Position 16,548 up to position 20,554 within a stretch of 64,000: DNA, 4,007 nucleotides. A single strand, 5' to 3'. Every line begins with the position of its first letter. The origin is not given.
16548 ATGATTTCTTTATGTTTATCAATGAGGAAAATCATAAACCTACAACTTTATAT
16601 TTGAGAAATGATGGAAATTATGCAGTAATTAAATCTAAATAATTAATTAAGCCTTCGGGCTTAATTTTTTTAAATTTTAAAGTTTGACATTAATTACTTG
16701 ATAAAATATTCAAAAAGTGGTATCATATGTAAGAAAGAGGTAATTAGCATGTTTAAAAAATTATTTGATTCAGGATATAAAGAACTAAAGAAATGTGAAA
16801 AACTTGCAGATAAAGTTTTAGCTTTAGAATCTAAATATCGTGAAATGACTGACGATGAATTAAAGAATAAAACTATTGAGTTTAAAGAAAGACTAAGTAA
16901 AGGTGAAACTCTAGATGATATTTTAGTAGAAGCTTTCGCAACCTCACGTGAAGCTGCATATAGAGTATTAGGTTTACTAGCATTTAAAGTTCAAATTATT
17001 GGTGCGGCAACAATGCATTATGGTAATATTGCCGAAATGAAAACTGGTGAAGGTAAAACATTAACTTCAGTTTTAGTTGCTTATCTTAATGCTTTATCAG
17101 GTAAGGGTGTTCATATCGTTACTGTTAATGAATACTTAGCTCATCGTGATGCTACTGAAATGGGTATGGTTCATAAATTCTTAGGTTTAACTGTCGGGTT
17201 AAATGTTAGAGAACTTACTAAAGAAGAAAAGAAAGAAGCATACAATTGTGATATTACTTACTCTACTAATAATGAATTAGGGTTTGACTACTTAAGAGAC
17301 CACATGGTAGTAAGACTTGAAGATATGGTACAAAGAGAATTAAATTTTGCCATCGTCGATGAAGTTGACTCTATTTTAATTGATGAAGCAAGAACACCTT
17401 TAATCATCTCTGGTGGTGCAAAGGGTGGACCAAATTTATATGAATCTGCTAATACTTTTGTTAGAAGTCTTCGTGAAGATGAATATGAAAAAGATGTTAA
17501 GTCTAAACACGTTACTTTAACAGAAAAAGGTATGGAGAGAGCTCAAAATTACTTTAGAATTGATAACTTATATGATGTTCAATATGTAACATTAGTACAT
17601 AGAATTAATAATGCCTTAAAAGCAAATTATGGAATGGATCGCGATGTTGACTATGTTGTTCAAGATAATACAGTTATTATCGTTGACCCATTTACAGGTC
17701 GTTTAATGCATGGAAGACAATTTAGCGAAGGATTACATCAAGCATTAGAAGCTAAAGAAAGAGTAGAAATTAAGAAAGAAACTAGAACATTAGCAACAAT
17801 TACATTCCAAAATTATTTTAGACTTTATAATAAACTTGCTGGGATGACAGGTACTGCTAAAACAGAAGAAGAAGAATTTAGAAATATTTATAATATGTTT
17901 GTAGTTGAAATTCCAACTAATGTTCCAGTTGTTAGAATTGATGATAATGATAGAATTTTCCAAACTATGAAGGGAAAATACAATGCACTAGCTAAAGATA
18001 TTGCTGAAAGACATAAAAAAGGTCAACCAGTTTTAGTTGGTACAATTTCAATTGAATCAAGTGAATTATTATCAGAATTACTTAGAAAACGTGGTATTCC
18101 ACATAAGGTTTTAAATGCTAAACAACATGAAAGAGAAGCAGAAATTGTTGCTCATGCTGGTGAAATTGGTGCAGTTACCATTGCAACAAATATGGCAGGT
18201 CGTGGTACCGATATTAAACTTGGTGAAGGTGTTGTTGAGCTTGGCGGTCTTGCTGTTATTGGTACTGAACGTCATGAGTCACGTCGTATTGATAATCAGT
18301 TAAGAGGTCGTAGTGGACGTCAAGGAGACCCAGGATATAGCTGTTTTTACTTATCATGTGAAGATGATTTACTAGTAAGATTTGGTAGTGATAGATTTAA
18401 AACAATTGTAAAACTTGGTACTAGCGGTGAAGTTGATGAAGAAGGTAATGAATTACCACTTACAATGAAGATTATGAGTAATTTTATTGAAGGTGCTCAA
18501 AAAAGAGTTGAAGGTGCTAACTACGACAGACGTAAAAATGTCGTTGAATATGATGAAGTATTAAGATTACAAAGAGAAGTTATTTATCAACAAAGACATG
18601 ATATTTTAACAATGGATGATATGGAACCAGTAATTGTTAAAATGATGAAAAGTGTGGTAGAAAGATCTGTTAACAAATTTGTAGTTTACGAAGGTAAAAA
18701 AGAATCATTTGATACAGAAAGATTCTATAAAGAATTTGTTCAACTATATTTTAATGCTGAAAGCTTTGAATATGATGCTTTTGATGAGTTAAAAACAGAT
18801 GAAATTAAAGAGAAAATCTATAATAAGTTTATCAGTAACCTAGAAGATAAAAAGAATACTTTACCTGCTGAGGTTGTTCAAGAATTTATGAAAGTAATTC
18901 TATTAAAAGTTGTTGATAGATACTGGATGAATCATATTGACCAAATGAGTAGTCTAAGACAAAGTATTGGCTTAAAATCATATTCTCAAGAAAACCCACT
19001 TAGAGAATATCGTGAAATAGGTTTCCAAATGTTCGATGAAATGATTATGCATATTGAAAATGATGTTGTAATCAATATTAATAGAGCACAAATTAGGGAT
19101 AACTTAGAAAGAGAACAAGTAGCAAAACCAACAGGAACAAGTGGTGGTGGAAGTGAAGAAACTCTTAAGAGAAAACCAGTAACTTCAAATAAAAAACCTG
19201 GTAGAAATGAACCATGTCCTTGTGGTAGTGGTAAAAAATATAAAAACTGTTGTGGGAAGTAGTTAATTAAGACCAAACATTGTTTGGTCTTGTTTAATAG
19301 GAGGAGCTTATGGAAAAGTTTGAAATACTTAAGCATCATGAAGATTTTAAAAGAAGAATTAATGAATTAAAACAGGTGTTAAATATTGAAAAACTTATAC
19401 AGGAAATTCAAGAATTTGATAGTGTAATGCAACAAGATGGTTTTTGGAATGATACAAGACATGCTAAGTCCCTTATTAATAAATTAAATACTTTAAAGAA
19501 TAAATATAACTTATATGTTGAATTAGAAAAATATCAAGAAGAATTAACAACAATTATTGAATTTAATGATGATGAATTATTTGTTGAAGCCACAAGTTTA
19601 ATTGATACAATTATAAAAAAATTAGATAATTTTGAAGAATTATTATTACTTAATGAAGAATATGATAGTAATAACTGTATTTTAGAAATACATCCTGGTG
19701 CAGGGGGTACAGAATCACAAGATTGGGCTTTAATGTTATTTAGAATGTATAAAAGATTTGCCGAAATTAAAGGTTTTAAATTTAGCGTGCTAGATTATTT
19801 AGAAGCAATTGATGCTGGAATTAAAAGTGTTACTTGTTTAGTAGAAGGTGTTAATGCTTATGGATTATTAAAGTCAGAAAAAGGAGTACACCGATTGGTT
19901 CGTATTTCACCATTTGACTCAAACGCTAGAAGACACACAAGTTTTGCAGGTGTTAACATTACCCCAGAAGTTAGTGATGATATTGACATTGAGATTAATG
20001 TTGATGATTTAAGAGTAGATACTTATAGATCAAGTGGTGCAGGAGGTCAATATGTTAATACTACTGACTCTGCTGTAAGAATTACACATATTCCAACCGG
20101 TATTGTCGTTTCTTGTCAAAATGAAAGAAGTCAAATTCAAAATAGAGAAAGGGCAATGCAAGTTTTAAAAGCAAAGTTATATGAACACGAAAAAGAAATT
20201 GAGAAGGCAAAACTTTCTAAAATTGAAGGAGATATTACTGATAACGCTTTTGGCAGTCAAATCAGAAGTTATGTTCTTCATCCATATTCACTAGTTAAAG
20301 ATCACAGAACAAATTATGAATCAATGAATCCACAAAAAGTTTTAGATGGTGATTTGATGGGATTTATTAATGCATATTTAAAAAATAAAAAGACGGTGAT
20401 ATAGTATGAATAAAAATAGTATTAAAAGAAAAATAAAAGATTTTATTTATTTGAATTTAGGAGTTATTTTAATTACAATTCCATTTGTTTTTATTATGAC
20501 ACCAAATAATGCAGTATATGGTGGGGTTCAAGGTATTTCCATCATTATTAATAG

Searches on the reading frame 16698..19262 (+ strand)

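Call 49: search_protein_families(library=pfam, proteins=[window:16698-19262:+], max_evalue=0.00001)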
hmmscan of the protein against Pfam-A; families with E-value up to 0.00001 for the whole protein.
window:16698-19262:+ (854 aa): 7 families
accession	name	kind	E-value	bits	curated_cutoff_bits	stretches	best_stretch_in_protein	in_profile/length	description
PF07517.20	SecA_DEAD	-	1.6e-123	412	24.6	1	21-395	3-290/290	SecA DEAD-like domain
PF21090.3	P-loop_SecA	-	1.8e-77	260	27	2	410-510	1-101/205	SecA P-loop domain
PF07516.18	SecA_SW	-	5.5e-55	187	26.7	1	587-797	1-199/200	SecA Wing and Scaffold domain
PF01043.26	SecA_PP_bind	-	3.4e-38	131.1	23.5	1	246-351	4-110/110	SecA preprotein cross-linking domain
PF02810.21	SEC-C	-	2.8e-09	37.1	20.4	1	836-854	1-19/19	SEC-C motif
PF00271.37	Helicase_C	-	6.2e-06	26.9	23.5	0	427-543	2-110/110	Helicase conserved C-terminal domain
PF00270.35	DEAD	-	8.9e-06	26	26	0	110-228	17-131/167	DEAD/DEAH box helicase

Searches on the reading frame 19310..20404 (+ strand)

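Call 49: search_protein_families(library=pfam, proteins=[window:19310-20404:+], max_evalue=0.00001)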
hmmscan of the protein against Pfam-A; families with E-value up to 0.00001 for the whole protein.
window:19310-20404:+ (364 aa): 2 families
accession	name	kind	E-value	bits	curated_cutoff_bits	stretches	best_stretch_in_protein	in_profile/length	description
PF03462.23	PCRF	-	6.4e-55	186.4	24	1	31-215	3-194/194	PCRF domain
PF00472.26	RF-1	-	1.1e-42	145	35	1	223-333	1-116/116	RF-1 domain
